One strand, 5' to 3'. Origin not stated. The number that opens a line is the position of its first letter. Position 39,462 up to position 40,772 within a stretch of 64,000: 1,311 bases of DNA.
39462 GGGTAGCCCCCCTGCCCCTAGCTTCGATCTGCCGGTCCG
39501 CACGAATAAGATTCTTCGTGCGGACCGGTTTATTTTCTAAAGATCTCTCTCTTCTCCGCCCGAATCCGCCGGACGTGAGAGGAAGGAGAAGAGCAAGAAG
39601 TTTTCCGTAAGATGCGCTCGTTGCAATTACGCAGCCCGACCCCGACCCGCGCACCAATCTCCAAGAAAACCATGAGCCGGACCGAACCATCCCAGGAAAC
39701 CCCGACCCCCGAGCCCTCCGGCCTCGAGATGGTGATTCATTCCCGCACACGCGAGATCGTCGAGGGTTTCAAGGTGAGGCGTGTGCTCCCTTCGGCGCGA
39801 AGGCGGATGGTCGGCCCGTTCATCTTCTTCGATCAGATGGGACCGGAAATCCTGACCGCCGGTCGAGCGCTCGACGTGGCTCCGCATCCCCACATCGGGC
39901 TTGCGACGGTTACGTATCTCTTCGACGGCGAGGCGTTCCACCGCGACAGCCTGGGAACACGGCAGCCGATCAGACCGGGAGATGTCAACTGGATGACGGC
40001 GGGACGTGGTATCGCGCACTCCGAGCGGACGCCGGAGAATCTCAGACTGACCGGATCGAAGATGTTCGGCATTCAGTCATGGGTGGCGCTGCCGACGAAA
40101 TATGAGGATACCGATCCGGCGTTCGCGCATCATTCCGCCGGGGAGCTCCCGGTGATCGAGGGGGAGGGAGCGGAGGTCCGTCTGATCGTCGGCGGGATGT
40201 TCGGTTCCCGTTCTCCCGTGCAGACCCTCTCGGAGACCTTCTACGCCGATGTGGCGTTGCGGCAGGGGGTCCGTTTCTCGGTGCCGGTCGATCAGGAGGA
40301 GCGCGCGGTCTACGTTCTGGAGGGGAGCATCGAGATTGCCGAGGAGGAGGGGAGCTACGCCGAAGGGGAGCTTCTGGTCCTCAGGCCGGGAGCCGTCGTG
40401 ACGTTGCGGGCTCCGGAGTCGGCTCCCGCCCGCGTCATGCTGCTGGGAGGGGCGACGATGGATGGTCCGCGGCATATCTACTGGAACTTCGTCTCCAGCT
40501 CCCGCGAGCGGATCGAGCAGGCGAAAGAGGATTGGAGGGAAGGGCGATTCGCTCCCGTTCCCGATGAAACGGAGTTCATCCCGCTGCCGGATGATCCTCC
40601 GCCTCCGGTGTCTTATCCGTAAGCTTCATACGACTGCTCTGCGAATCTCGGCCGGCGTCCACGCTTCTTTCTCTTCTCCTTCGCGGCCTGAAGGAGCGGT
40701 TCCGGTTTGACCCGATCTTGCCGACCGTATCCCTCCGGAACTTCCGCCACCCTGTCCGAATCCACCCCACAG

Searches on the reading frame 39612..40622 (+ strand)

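Call 8: search_protein_families(library=pfam, proteins=[window:39612-40622:+], max_evalue=0.01)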
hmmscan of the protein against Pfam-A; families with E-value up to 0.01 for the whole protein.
window:39612-40622:+ (336 aa): 4 families
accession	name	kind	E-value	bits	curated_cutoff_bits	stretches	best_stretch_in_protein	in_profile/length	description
PF02678.22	Pirin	-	6.2e-34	116.7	26.1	1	53-158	2-108/108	Pirin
PF05726.19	Pirin_C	-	2.9e-28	98.7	27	1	211-313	1-102/103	Pirin C-terminal cupin domain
PF07883.17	Cupin_2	-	0.00038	20.5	27.2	0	228-277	17-68/70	Cupin domain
PF05899.18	Cupin_3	-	0.00066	19.8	23.5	1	221-267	18-66/74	EutQ-like cupin domain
